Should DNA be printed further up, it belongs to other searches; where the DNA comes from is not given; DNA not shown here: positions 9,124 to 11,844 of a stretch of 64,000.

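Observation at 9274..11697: AT-rich SIR2-STAND NTPase (Avs5-like architecture) immediately downstream of the CDI module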

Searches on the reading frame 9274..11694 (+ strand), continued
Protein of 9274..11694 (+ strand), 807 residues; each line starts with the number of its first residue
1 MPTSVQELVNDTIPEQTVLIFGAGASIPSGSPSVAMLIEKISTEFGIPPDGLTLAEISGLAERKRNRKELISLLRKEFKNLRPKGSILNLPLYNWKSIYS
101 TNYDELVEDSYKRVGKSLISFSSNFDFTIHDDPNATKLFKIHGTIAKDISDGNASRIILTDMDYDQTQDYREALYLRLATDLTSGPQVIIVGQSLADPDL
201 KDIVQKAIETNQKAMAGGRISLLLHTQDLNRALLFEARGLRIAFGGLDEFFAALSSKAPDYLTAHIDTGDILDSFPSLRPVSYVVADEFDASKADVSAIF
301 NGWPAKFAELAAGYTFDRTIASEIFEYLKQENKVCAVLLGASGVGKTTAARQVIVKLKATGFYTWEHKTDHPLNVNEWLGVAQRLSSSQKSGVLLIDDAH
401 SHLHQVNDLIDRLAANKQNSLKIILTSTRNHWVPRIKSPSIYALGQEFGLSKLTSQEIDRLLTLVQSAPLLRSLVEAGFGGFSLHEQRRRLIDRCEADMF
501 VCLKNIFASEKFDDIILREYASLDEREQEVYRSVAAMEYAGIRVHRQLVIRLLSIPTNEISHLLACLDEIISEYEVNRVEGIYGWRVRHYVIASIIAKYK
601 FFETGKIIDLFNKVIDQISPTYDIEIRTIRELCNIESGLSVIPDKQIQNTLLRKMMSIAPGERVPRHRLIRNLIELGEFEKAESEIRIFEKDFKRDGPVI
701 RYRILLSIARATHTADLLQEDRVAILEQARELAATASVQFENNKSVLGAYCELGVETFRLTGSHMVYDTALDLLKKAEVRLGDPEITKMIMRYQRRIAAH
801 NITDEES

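Call 10: find_homologous_proteins(query=window:9274-11694:+, max_evalue=0.001)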
Query window:9274-11694:+ (807 aa): 660 proteins with E <= 0.001 among 8000 candidates; the best 120 are listed.
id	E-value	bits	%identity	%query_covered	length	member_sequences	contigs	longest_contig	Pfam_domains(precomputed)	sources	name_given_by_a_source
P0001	0.0e+0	1792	100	100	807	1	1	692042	PF13289.13,PF13401.13,PF25199.2,PF20720.4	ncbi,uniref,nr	ncbi:hypothetical protein CUZ56_01216 [Saezia sanguinis]|uniref:AAA+ ATPase domain-containing protei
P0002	0.0e+0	1347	73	100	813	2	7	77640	PF13289.13,PF25199.2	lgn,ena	-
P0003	0.0e+0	1335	73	100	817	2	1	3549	PF13289.13,PF13401.13,PF25199.2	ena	-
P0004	0.0e+0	1318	73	100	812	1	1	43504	PF13289.13,PF25199.2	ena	-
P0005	0.0e+0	1283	70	100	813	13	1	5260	PF13289.13,PF25199.2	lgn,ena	-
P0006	0.0e+0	1280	69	100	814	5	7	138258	PF13289.13,PF25199.2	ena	-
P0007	0.0e+0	1279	70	100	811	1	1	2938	PF13289.13,PF25199.2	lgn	-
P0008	0.0e+0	1277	69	100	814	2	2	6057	PF13289.13,PF13401.13,PF25199.2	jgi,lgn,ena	-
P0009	0.0e+0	1270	70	99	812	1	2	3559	PF13289.13,PF25199.2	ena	-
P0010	0.0e+0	1266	70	99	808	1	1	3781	PF13289.13,PF25199.2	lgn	-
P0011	0.0e+0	1262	69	100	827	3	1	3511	PF13289.13,PF13401.13,PF25199.2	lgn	-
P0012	0.0e+0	1257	68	100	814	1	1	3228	PF13289.13,PF13401.13,PF25199.2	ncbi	-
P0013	0.0e+0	1252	68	99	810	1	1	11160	PF13289.13,PF25199.2,PF20720.4,PF13191.13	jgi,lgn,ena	-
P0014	0.0e+0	1243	67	100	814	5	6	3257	PF13289.13,PF25199.2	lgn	-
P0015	0.0e+0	1211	66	100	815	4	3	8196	PF13289.13,PF13401.13,PF25199.2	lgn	-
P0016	0.0e+0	1207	65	99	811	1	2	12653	PF13289.13,PF25199.2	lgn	-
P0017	0.0e+0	1201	65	100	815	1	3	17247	PF13289.13,PF25199.2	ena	-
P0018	0.0e+0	1195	66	100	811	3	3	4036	PF13289.13,PF25199.2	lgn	-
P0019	0.0e+0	1191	65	100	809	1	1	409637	PF13289.13,PF25199.2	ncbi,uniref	ncbi:SIR2 family protein [Herbaspirillum sp. NPDC101397]|uniref:SIR2 family protein n=1 Tax=Herbaspi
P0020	0.0e+0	1183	64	99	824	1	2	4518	PF13289.13,PF25199.2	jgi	jgi:hypothetical protein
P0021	0.0e+0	1180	64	100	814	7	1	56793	PF13289.13,PF25199.2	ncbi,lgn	-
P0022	0.0e+0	1173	64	99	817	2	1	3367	PF13289.13,PF25199.2,PF20720.4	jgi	jgi:hypothetical protein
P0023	0.0e+0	1170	65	99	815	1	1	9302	PF13289.13,PF25199.2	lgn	-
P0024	0.0e+0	1162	63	100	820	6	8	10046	PF13289.13,PF25199.2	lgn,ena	-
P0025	0.0e+0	1157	63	99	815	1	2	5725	PF13289.13,PF25199.2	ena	-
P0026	0.0e+0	1148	62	99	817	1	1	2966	PF13289.13,PF25199.2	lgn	-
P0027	0.0e+0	1146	64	99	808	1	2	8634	PF13289.13,PF25199.2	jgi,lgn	jgi:hypothetical protein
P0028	0.0e+0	1128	62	99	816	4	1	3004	PF13289.13,PF25199.2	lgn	-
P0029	0.0e+0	1117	62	100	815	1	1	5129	PF13289.13,PF25199.2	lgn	-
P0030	0.0e+0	1116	63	99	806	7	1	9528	PF13173.13,PF13289.13,PF25199.2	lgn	-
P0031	0.0e+0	1115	63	100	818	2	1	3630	PF13289.13,PF25199.2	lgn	-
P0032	0.0e+0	1111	61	100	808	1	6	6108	PF13289.13,PF25199.2,PF20720.4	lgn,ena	-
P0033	0.0e+0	1109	63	100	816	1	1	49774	PF13289.13,PF25199.2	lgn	-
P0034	0.0e+0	1108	61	100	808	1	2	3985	PF13289.13,PF25199.2,PF20720.4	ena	-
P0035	0.0e+0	1107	60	100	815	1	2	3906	PF13289.13,PF25199.2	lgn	-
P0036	0.0e+0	1107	63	100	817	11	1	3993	PF13173.13,PF13289.13,PF25199.2,PF20720.4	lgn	-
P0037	0.0e+0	1104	61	99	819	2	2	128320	PF13289.13,PF25199.2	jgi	jgi:SIR2-like domain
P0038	0.0e+0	1104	61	100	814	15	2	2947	PF13289.13,PF25199.2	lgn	-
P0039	0.0e+0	1103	61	100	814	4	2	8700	PF13289.13,PF25199.2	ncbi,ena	-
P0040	0.0e+0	1102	63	100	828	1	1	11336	PF13289.13,PF25199.2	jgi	-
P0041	0.0e+0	1101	60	100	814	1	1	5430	PF13289.13,PF25199.2,PF20720.4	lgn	-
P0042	0.0e+0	1101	62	100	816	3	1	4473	PF13289.13,PF25199.2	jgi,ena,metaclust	metaclust:\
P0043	0.0e+0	1101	61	100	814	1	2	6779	PF13289.13,PF25199.2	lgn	-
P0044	0.0e+0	1098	61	100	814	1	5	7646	PF13289.13,PF25199.2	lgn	-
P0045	0.0e+0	1097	62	100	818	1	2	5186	PF13289.13,PF25199.2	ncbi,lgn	-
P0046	0.0e+0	1097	61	100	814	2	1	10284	PF13289.13,PF25199.2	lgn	-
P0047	0.0e+0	1096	62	99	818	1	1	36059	PF13289.13,PF25199.2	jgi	jgi:hypothetical protein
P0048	0.0e+0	1096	60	100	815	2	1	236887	PF13289.13,PF25199.2,PF20720.4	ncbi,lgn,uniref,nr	ncbi:SIR2 family NAD-dependent protein deacylase [Bordetella genomosp. 4]|uniref:SIR2 family NAD-dep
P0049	0.0e+0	1096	61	99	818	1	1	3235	PF13289.13,PF25199.2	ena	-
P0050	0.0e+0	1094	60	100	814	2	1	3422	PF13289.13,PF25199.2,PF20720.4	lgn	-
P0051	0.0e+0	1093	60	100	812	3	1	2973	PF13289.13,PF25199.2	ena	-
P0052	0.0e+0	1092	60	100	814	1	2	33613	PF13289.13,PF25199.2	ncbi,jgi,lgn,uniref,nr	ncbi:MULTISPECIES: SIR2 family protein [Achromobacter]|uniref:SIR2 family protein n=1 Tax=Achromobac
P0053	0.0e+0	1092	60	100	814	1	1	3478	PF13289.13,PF25199.2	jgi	jgi:SIR2-like domain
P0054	0.0e+0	1088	60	100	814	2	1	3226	PF13289.13,PF25199.2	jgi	jgi:hypothetical protein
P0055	0.0e+0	1086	61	99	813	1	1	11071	PF13289.13,PF25199.2,PF20720.4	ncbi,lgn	-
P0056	0.0e+0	1085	59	100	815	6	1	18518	PF13289.13,PF25199.2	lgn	-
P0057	0.0e+0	1085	59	99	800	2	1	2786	PF13289.13,PF25199.2,PF20720.4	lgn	-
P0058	0.0e+0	1084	61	99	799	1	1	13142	PF13289.13,PF25199.2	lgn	-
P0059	0.0e+0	1083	61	100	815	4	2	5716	PF13289.13,PF25199.2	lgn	-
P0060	0.0e+0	1082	60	100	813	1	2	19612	PF13289.13,PF25199.2,PF20720.4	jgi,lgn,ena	-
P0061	0.0e+0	1081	59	99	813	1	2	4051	PF13289.13,PF25199.2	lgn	-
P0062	0.0e+0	1078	60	100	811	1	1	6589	PF13289.13,PF25199.2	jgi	jgi:hypothetical protein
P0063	0.0e+0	1077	60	100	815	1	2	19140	PF13289.13,PF25199.2,PF20720.4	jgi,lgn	jgi:hypothetical protein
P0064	0.0e+0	1074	59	100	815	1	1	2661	PF13289.13,PF25199.2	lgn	-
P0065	0.0e+0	1073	59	100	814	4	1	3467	PF13289.13,PF25199.2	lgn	-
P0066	0.0e+0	1073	59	100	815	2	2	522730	PF13173.13,PF13289.13,PF25199.2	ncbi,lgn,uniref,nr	ncbi:SIR2 family protein [Burkholderia gladioli]|uniref:SIR2 family protein n=1 Tax=Burkholderia gla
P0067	0.0e+0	1072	60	100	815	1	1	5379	PF13289.13,PF25199.2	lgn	-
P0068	0.0e+0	1072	59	100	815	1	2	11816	PF13289.13,PF25199.2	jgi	jgi:hypothetical protein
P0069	0.0e+0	1072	59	100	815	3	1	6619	PF13289.13,PF25199.2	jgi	-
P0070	0.0e+0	1063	58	100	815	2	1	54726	PF13289.13,PF25199.2,PF20720.4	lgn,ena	-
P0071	0.0e+0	1059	58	100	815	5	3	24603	PF13289.13,PF25199.2,PF20720.4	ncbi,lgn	-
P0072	0.0e+0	1058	59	99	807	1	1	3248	PF13289.13,PF13401.13,PF25199.2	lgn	-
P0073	0.0e+0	1057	59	100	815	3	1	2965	PF13289.13,PF25199.2,PF20720.4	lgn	-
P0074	0.0e+0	1056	58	100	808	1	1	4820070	PF13289.13,PF25199.2,PF20720.4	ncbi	ncbi:SIR2 family NAD-dependent protein deacylase [Xanthomonas sacchari]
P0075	0.0e+0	1050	58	100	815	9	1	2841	PF13289.13,PF25199.2,PF20720.4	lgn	-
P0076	0.0e+0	1049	58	100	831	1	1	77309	PF13289.13,PF25199.2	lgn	-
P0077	0.0e+0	1047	58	100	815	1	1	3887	PF13289.13,PF25199.2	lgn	-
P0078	0.0e+0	1039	58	100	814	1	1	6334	PF13289.13,PF25199.2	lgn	-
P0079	0.0e+0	1032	57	99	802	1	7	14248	PF13289.13,PF00004.36,PF13401.13,PF25199.2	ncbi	-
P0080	0.0e+0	1029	57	100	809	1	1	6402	PF13289.13,PF25199.2,PF13191.13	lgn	-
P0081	0.0e+0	1019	56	99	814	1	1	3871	PF13289.13,PF13401.13,PF25199.2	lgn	-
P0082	0.0e+0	1017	56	100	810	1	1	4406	PF13289.13,PF25199.2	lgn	-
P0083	0.0e+0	1015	56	99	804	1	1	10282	PF13289.13,PF25199.2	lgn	-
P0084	0.0e+0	1015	57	100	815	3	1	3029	PF13289.13,PF00004.36,PF13401.13,PF25199.2,PF20720.4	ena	-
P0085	0.0e+0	1014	56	100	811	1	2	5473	PF13289.13,PF25199.2,PF20720.4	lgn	-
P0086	1.3e-297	1008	55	100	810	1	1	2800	PF13289.13,PF00004.36,PF25199.2,PF20720.4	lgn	-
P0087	2.4e-295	1000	57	99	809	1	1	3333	PF13289.13,PF25199.2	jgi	jgi:GTPase SAR1 family protein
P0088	1.8e-294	997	56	99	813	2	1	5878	PF13289.13,PF25199.2,PF20720.4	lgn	-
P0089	4.8e-294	996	55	99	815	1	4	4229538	PF13289.13,PF25199.2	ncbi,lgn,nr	ncbi:MAG: SIR22 domain-containing protein [Nitrospira sp.]|nr:MAG: SIR22 domain-containing protein [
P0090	3.7e-293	993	55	100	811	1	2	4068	PF13289.13,PF13401.13,PF25199.2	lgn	-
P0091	8.7e-293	992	56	100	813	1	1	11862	PF13289.13,PF25199.2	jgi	jgi:SIR2-like domain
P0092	1.8e-292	991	56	99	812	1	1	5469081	PF13289.13,PF25199.2,PF20720.4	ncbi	ncbi:SIR2 family protein [Labrys neptuniae]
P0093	3.4e-292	990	55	100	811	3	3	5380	PF13289.13,PF25199.2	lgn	-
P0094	5.0e-292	989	56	100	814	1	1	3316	PF13289.13,PF25199.2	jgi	-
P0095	5.2e-292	989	55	100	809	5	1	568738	PF13289.13,PF25199.2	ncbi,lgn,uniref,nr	ncbi:SIR2 family protein [Burkholderia ambifaria]|uniref:SIR2 family protein n=1 Tax=Burkholderia am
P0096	5.8e-292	989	56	99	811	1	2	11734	PF13289.13,PF25199.2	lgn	-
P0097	1.2e-291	988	55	100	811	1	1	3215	PF13289.13,PF25199.2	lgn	-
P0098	1.4e-291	988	55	99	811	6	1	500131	PF13289.13,PF00004.36,PF25199.2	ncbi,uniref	ncbi:SIR2 family protein [Paraburkholderia strydomiana]|uniref:SIR2 family protein n=1 Tax=Paraburkh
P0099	2.5e-291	987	55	100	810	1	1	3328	PF13289.13,PF25199.2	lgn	-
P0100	2.5e-291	987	55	100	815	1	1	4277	PF13289.13,PF25199.2,PF20720.4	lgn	-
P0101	5.5e-291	986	55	100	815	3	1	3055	PF13289.13,PF25199.2,PF20720.4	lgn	-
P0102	6.4e-291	985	55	99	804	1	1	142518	PF13289.13,PF25199.2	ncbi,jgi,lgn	jgi:hypothetical protein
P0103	6.8e-291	985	55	100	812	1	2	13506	PF13289.13,PF25199.2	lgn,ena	-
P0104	7.4e-291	985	56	100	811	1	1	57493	PF13289.13,PF25199.2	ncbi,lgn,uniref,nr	ncbi:SIR2 family protein [Mesorhizobium sp. B2-7-2]|uniref:SIR2 family protein n=1 Tax=Mesorhizobium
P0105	9.3e-291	985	56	100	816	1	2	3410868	PF13289.13,PF25199.2,PF20720.4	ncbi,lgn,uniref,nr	ncbi:SIR2 family protein [Shinella oryzae]|uniref:SIR2 family protein n=1 Tax=Shinella oryzae TaxID=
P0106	1.2e-290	985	55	100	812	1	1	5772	PF13289.13,PF25199.2,PF20720.4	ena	-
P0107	3.5e-290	983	55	98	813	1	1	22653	PF13289.13,PF13401.13,PF25199.2,PF13191.13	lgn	-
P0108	9.6e-290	982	55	99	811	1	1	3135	PF13289.13,PF25199.2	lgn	-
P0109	1.8e-289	981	54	99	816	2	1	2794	PF13289.13,PF13401.13,PF25199.2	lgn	-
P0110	2.1e-289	980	55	99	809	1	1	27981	PF13289.13,PF13401.13,PF25199.2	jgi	jgi:hypothetical protein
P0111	3.6e-289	980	55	99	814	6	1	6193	PF13289.13,PF25199.2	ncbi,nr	ncbi:MAG: hypothetical protein E6Q34_08560 [Burkholderiaceae bacterium]|nr:MAG: hypothetical protein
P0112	4.0e-289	980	56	100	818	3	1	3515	PF13173.13,PF13289.13,PF25199.2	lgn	-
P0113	8.1e-289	978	55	100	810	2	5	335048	PF13289.13,PF25199.2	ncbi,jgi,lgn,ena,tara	tara:strand:+ start:13500 stop:15932 length:2433 start_codon:yes stop_codon:yes gene_type:complete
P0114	1.3e-288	978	55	99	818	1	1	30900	PF13289.13,PF25199.2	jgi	jgi:hypothetical protein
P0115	1.4e-288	978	56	98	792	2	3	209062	PF13289.13,PF25199.2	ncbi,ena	ncbi:MAG: SIR2 family NAD-dependent protein deacylase [Roseiarcus sp.]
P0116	1.6e-288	978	56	99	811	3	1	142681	PF13289.13,PF25199.2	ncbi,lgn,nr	ncbi:MAG: hypothetical protein EOS50_03860 [Mesorhizobium sp.]|nr:MAG: hypothetical protein EOS50_03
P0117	3.3e-288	976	54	100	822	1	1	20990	PF13289.13,PF25199.2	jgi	jgi:hypothetical protein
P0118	5.1e-288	976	55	99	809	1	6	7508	PF13289.13,PF13401.13,PF25199.2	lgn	-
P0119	5.9e-288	976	55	99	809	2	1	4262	PF13173.13,PF13289.13,PF25199.2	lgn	-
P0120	1.2e-287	975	55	99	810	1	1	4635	PF13289.13,PF25199.2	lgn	-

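Call 24: find_encoding_contigs(protein=P0001, flank=10000, max_places=3)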
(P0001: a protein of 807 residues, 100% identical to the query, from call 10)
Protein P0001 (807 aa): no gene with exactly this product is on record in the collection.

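Call 25: find_encoding_contigs(protein=P0006, flank=8000, max_places=2)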
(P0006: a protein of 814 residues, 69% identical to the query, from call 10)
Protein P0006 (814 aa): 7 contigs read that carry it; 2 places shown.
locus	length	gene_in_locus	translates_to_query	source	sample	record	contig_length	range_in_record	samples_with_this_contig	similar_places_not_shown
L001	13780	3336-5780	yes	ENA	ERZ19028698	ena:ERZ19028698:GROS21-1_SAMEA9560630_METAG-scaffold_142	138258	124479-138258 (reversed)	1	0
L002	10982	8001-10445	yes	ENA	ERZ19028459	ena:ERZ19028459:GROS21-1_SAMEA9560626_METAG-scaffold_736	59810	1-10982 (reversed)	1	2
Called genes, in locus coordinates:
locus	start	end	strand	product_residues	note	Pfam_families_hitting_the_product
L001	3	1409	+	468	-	?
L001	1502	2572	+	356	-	PF17761:DUF1016_N, PF06250:YhcG_C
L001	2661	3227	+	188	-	PF10543:ORF6N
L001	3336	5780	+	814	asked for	PF13289:SIR2_2, PF25199:nSTAND_NTPase5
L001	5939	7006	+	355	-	PF13551:HTH_29, PF13518:HTH_28, PF13683:rve_3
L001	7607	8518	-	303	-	-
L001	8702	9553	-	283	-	PF05721:PhyH (weak)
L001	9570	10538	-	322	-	PF05721:PhyH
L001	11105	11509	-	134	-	PF00665:rve, PF13683:rve_3 (weak)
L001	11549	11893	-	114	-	-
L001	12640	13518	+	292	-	PF01073:3Beta_HSD, PF01370:Epimerase, PF02719:Polysacc_synt_2, PF13460:NAD_binding_10, PF16363:GDP_Man_Dehyd, PF04321:RmlD_sub_bind (faint)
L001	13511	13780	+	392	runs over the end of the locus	PF00155:Aminotran_1_2 (faint), PF01041:DegT_DnrJ_EryC1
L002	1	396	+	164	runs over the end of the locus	-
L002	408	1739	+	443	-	PF05977:MFS_3, PF07690:MFS_1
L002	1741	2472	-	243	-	PF17773:UPF0176_N, PF00581:Rhodanese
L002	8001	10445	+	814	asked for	PF13289:SIR2_2, PF25199:nSTAND_NTPase5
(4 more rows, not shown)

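Call 26: find_encoding_contigs(protein=P0048, flank=8000, max_places=2)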
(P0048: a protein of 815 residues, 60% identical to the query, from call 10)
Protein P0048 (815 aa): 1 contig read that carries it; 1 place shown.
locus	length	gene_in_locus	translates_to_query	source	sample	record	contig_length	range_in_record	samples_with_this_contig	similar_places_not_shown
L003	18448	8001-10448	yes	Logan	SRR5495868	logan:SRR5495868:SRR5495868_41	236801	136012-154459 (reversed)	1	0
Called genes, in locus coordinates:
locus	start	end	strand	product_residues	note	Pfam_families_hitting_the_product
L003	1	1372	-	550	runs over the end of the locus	PF01928:CYTH, PF05235:CHAD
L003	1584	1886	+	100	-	PF12840:HTH_20 (weak), PF09339:HTH_IclR (weak), PF01022:HTH_5 (weak)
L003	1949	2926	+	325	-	PF08240:ADH_N, PF00107:ADH_zinc_N, PF13602:ADH_zinc_N_2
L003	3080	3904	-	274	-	PF00528:BPD_transp_1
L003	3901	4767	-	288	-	PF00528:BPD_transp_1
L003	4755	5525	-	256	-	PF00005:ABC_tran, PF13555:AAA_29 (weak), PF13304:AAA_21 (faint)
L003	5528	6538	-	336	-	PF12974:Phosphonate-bd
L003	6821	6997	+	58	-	-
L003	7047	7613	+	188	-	PF08239:SH3_3 (weak)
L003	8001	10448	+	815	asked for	PF13289:SIR2_2, PF25199:nSTAND_NTPase5, PF20720:nSTAND3 (faint)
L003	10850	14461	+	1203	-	PF20693:YobI-ATPase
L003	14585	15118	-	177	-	-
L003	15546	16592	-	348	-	PF00356:LacI, PF00532:Peripla_BP_1, PF13407:Peripla_BP_4, PF13377:Peripla_BP_3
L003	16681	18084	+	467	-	PF01425:Amidase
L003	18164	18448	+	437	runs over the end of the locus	PF00083:Sugar_tr, PF07690:MFS_1, PF03137:OATP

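Call 27: find_encoding_contigs(protein=P0074, flank=8000, max_places=2)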
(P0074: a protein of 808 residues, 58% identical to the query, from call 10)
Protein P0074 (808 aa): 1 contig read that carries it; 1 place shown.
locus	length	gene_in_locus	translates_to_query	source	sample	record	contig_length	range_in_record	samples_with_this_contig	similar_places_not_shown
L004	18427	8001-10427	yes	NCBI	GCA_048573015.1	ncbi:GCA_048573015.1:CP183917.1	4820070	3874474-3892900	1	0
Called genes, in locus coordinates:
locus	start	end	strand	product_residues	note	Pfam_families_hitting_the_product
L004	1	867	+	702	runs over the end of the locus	PF12729:4HB_MCP_1, PF00672:HAMP, PF18575:HAMP_N3, PF18947:HAMP_2 (weak), PF00015:MCPsignal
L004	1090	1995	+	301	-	-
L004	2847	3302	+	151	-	-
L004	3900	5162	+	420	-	PF03583:LIP, PF00326:Peptidase_S9 (faint)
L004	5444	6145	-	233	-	PF10067:DUF2306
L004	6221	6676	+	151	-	-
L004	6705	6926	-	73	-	-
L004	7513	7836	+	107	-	-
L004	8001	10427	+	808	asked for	PF20720:nSTAND3 (faint), PF13289:SIR2_2, PF25199:nSTAND_NTPase5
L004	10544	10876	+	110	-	-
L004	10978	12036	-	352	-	PF13310:Virulence_RhuM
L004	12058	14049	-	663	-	PF21185:RecD_N, PF00580:UvrD-helicase (weak), PF13086:AAA_11 (weak), PF13245:AAA_19, PF13401:AAA_22 (weak), PF13604:AAA_30, PF18335:SH3_13 (weak), PF13538:UvrD_C_2, +1 more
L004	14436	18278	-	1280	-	PF00580:UvrD-helicase, PF13245:AAA_19 (faint), PF13361:UvrD_C, PF13538:UvrD_C_2 (faint), PF12705:PDDEXK_1 (weak)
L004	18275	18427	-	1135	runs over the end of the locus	PF04257:RecC_N, PF27451:RecC_4th, PF17946:RecC_C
